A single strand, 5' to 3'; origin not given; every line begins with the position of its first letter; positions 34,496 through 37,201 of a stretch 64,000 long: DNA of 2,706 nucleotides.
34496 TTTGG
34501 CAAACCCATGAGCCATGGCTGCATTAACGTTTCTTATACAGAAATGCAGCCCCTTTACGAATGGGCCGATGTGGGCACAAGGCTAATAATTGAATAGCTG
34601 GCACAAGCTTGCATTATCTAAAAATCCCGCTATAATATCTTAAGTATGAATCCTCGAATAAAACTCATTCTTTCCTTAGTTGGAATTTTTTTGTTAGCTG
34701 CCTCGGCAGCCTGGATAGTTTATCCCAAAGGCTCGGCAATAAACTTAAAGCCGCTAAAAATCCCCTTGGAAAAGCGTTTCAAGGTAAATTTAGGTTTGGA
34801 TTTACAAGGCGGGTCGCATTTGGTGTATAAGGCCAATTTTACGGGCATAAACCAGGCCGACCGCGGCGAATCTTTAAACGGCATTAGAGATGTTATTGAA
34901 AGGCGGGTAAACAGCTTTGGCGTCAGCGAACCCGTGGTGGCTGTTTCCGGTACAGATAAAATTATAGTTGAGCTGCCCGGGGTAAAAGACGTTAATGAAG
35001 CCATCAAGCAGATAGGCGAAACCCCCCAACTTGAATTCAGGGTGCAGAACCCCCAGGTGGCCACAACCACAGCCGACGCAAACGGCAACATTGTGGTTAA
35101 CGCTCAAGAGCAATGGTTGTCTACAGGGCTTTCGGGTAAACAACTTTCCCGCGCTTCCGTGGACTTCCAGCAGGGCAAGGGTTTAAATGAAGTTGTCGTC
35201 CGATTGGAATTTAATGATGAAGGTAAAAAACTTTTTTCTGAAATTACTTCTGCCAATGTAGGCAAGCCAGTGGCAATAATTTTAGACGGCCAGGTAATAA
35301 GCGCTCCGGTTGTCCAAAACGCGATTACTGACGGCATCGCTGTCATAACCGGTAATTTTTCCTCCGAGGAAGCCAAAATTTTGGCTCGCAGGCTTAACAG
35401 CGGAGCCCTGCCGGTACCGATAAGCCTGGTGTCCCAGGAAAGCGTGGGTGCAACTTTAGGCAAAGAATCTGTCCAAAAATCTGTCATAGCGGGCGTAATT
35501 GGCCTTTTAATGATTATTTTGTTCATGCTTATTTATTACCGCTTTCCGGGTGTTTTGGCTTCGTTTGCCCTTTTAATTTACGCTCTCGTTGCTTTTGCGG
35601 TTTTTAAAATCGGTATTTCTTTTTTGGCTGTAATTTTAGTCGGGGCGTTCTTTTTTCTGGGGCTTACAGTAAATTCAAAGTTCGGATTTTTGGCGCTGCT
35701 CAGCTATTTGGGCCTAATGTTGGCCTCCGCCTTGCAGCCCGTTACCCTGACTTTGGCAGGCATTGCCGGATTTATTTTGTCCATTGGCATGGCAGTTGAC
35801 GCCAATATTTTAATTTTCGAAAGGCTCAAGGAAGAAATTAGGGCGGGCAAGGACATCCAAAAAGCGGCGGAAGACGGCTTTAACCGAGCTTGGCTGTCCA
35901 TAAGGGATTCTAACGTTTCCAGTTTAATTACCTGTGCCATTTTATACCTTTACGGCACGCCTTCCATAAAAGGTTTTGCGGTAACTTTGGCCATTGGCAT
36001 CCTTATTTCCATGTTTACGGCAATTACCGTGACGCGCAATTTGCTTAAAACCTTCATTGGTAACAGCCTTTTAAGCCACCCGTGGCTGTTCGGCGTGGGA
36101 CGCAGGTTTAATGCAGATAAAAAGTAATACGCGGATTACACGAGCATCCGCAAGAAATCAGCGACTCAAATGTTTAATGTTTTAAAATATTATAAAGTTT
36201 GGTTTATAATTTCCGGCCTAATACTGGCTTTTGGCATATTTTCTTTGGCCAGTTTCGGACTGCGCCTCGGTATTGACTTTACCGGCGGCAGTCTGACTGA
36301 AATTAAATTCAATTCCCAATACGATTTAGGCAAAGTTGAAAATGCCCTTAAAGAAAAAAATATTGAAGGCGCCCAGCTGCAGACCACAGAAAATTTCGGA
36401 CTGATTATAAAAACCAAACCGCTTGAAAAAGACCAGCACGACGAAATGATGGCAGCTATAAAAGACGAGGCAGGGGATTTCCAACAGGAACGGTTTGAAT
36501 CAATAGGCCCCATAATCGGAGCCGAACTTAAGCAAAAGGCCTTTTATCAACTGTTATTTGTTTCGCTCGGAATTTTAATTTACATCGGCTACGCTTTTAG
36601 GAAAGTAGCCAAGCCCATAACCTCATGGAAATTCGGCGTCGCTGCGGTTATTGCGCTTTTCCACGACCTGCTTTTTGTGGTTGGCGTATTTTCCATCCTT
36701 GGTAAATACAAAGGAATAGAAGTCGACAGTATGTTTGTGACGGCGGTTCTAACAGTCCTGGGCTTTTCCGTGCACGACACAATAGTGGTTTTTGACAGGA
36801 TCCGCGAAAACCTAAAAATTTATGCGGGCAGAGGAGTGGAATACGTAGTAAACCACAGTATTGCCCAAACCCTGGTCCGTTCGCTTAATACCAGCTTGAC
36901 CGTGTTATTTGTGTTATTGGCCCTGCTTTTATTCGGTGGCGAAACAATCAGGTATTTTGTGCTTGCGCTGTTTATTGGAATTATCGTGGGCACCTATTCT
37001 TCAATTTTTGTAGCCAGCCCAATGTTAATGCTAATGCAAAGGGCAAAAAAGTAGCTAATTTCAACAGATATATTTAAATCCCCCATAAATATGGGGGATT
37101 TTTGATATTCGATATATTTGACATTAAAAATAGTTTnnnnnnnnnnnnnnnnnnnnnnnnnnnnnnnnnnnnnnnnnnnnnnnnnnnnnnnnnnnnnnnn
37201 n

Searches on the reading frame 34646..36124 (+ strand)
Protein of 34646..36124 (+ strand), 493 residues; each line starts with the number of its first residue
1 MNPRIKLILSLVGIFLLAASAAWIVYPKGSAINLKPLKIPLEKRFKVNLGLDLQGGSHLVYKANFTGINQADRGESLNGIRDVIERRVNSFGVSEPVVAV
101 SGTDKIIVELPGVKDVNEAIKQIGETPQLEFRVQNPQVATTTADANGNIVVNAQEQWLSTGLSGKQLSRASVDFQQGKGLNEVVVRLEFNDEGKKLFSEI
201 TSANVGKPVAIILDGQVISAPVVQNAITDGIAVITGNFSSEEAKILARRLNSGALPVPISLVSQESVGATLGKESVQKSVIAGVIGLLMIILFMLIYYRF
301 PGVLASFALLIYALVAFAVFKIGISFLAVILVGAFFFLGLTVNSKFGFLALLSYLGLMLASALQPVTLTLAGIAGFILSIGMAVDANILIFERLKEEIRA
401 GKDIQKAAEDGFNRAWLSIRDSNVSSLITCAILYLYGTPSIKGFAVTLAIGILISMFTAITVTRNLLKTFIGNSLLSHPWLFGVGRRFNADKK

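Call 9: search_protein_families(library=pfam, proteins=[window:34646-36124:+], max_evalue=0.001)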
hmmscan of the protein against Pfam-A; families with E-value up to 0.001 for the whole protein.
window:34646-36124:+ (493 aa): 6 families
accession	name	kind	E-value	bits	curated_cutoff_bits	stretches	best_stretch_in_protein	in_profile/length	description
PF22599.2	SecDF_P1_head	-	2.6e-29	101.9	27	1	159-257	18-114/114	SecDF, P1 head subdomain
PF21760.3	SecD_1st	-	6e-21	74.1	27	1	81-134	5-58/60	Protein translocase subunit SecDF, P1 domain, N-terminal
PF03176.21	MMPL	-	8.2e-13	48.4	20.5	1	366-474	199-305/333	MMPL family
PF02355.23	SecD_SecF_C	-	7.1e-12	45.6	20.5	1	327-470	37-186/189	Protein export membrane protein SecD/SecF, C-terminal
PF00873.25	ACR_tran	-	0.00012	20.4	28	1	351-477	369-496/1021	AcrB/AcrD/AcrF family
PF07549.19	Sec_GG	-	0.00017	21.5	20.3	1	46-63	7-24/28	SecD/SecF GG Motif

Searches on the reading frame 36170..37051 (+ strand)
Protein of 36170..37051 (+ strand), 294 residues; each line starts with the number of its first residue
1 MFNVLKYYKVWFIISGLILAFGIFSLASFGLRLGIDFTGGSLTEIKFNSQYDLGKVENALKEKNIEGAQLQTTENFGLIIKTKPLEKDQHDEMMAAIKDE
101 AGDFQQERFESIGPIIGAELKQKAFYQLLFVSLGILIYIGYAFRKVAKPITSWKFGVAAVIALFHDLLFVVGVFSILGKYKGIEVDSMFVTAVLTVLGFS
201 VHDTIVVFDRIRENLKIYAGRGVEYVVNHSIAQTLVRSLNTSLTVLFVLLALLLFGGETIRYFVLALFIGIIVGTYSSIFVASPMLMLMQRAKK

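Call 9: search_protein_families(library=pfam, proteins=[window:36170-37051:+], max_evalue=0.001)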
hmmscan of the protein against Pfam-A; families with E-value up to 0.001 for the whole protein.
window:36170-37051:+ (294 aa): 2 families
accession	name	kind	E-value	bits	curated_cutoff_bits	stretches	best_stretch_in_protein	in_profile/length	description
PF02355.23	SecD_SecF_C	-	3.5e-57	193.3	20.5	1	96-291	5-188/189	Protein export membrane protein SecD/SecF, C-terminal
PF07549.19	Sec_GG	-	5.5e-08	32.5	20.3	1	24-48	1-25/28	SecD/SecF GG Motif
